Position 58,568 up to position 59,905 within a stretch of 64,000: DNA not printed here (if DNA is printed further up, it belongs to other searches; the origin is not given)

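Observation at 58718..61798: Pseudokinase gene with degenerate HRD and DFG motifs, a ~250-aa disordered N-terminus, and a ~100-aa C-terminal helical extension (PEAK1/PRAG1-like architecture)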

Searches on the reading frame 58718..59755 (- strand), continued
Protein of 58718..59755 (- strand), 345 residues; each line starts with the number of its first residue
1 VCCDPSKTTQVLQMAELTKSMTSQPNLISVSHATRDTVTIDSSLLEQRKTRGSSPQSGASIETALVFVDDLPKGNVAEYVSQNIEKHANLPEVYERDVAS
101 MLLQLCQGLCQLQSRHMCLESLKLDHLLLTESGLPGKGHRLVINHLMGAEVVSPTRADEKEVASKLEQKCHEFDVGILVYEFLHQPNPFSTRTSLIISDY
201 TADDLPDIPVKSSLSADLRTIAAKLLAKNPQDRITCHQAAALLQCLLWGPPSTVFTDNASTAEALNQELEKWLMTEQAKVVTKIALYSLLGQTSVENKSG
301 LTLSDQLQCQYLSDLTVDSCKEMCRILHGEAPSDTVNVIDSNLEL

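Call 28: list_cluster_members(proteins=[P0003, P0004, P0005, P0006, P0007, P0009, P0010, P0011, P0014, P0016])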
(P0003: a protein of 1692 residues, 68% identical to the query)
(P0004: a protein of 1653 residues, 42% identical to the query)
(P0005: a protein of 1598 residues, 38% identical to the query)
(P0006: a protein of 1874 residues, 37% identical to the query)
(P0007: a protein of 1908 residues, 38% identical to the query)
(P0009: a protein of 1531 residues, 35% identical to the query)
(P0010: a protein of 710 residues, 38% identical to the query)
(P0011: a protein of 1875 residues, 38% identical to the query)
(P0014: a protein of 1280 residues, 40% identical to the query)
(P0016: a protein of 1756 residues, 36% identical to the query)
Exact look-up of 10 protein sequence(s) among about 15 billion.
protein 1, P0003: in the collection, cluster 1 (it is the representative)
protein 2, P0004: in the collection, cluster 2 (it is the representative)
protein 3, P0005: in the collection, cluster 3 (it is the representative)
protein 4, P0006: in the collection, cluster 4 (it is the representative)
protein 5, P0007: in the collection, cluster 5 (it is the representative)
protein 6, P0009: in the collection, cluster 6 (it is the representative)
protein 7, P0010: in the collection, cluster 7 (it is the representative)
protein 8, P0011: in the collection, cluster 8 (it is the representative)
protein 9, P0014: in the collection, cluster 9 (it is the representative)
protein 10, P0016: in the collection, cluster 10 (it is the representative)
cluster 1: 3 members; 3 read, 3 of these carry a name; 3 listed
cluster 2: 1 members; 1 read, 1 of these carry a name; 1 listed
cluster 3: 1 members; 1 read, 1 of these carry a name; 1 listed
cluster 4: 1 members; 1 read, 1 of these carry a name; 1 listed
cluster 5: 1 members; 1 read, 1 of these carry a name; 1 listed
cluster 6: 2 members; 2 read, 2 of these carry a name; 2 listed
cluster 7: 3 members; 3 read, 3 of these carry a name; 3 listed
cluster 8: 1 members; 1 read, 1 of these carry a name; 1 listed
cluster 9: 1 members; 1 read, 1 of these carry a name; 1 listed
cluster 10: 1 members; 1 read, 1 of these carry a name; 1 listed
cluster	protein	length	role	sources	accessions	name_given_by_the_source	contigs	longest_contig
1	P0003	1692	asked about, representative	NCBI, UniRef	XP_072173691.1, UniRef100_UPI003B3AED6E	uncharacterized protein [Diadema setosum] | uncharacterized protein n=1 Tax=Diadema setosum TaxID=31175 RepID=UPI003B3AED6E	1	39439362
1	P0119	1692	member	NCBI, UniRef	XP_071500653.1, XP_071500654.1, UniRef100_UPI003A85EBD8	uncharacterized protein [Diadema antillarum] | uncharacterized protein n=1 Tax=Diadema antillarum TaxID=105358 RepID=UPI003A85EBD8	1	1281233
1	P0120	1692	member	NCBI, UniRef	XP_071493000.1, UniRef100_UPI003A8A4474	uncharacterized protein [Diadema antillarum] | uncharacterized protein n=1 Tax=Diadema antillarum TaxID=105358 RepID=UPI003A8A4474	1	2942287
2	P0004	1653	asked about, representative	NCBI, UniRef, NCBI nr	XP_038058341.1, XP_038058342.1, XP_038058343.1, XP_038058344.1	inactive tyrosine-protein kinase PEAK1-like [Patiria miniata] | Protein kinase domain-containing protein n=1 Tax=Patiria miniata TaxID=46514 ...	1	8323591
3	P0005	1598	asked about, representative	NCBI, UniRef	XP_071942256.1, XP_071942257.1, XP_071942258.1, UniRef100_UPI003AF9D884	uncharacterized protein [Antedon mediterranea] | uncharacterized protein n=1 Tax=Antedon mediterranea TaxID=105859 RepID=UPI003AF9D884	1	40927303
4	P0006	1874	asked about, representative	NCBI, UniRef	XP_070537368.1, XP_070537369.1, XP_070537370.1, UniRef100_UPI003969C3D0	inactive tyrosine-protein kinase PEAK1-like [Ptychodera flava] | inactive tyrosine-protein kinase PEAK1-like n=1 Tax=Ptychodera flava TaxID=63121 ...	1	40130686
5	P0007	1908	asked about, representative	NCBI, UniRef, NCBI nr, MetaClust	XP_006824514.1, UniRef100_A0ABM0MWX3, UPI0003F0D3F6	uncharacterized protein LOC102802700 [Saccoglossus kowalevskii] | Serine/arginine repetitive matrix protein 2-like n=1 Tax=Saccoglossus kowalevskii ... | PREDICTED: serine/arginine repetitive matrix protein 2-like [Saccoglossus kowalevskii]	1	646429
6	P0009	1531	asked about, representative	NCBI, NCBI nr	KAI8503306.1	hypothetical protein Bbelb_191270 [Branchiostoma belcheri]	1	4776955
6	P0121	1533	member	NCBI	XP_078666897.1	uncharacterized protein LOC144908873 [Branchiostoma floridae x Branchiostoma belcheri]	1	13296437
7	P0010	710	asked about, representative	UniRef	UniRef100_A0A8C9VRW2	Inactive tyrosine-protein kinase PEAK1 n=1 Tax=Scleropages formosus TaxID=113540 ...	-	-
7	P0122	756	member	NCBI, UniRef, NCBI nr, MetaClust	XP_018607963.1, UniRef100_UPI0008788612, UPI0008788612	inactive tyrosine-protein kinase PEAK1-like [Scleropages formosus] | inactive tyrosine-protein kinase PEAK1-like n=1 Tax=Scleropages formosus TaxID=113540 ... | status=active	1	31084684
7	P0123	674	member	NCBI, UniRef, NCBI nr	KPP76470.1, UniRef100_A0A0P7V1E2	hypothetical protein Z043_104181 [Scleropages formosus] | Inactive tyrosine-protein kinase PEAK1 n=1 Tax=Scleropages formosus TaxID=113540 ...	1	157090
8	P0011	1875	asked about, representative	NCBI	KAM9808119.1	inactive tyrosine-protein kinase PEAK1 [Neosynchiropus ocellatus]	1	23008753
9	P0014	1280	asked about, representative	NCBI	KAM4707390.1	inactive tyrosine-protein kinase PRAG1 [Discoglossus pictus]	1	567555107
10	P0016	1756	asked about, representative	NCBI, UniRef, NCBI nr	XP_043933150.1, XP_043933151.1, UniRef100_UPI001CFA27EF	inactive tyrosine-protein kinase PEAK1 [Protopterus annectens] | inactive tyrosine-protein kinase PEAK1 n=1 Tax=Protopterus annectens TaxID=7888 ...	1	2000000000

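Call 30: find_encoding_contigs(protein=window:58721-59716:-, flank=3000, max_places=4)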
Protein seq(332 aa) (332 aa): no gene with exactly this product is on record in the collection.

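Call 31: find_encoding_contigs(protein=window:58721-59725:-, flank=3000, max_places=4)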
Protein seq(335 aa) (335 aa): no gene with exactly this product is on record in the collection.
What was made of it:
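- Tried and rejected: Species identity: exact look-ups of the last-exon ORF, with two alternative starts, found nothing on record (calls 30, 31).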

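Call 68: list_cluster_members(proteins=[P0008, P0012, P0013, P0024, P0027, P0037, P0045, P0058, P0063, P0065])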
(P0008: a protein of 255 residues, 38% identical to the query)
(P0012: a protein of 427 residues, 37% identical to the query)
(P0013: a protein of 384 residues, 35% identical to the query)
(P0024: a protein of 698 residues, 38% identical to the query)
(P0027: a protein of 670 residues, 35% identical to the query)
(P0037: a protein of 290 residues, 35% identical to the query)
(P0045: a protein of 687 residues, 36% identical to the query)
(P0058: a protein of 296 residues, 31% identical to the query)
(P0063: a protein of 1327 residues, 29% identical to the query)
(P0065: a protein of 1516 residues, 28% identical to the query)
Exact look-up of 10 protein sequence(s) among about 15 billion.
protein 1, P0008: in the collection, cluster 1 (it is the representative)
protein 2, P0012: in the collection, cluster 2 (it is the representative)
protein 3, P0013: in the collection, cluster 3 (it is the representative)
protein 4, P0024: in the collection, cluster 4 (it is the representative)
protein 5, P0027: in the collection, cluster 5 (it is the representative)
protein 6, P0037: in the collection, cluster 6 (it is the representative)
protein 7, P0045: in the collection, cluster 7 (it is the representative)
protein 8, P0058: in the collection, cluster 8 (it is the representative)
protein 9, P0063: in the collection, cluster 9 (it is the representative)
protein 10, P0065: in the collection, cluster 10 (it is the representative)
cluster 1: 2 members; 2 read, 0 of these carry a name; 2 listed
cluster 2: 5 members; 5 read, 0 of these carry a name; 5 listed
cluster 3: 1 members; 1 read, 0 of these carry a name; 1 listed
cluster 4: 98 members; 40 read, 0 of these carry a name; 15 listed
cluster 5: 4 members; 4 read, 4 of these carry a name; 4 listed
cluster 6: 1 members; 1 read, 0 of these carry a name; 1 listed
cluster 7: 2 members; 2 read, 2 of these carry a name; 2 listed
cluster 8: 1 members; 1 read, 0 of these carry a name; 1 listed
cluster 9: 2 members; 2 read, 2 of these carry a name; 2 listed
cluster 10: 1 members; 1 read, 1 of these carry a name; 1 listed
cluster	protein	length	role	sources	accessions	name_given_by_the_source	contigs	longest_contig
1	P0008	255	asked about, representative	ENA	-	-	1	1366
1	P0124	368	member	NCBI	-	-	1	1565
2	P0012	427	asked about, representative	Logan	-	-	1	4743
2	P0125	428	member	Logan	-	-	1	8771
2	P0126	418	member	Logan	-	-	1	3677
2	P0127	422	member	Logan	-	-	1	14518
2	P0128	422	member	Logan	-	-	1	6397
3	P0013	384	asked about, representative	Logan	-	-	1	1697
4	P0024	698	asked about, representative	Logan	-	-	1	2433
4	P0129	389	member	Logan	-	-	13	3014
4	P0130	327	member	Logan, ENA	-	-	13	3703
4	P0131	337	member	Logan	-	-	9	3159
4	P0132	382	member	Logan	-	-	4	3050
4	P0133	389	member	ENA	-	-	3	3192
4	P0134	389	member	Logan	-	-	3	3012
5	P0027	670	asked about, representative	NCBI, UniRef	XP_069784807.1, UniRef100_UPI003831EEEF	inactive tyrosine-protein kinase PEAK1 isoform X2 [Narcine bancroftii] | inactive tyrosine-protein kinase PEAK1 isoform X2 n=1 Tax=Narcine bancroftii ...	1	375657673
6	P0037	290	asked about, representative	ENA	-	-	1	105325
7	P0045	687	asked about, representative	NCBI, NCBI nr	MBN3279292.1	PEAK1 kinase, partial [Polyodon spathula] | PEAK1 kinase [Polyodon spathula]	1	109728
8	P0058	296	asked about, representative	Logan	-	-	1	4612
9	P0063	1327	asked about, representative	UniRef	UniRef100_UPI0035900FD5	inactive tyrosine-protein kinase PEAK1-like isoform X2 n=1 Tax=Myxine glutinosa ...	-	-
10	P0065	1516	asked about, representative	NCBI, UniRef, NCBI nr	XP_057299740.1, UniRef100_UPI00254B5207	uncharacterized protein LOC130630304 isoform X4 [Hydractinia symbiolongicarpus] | uncharacterized protein LOC130630304 isoform X4 n=1 Tax=Hydractinia symbiolongicarpus ...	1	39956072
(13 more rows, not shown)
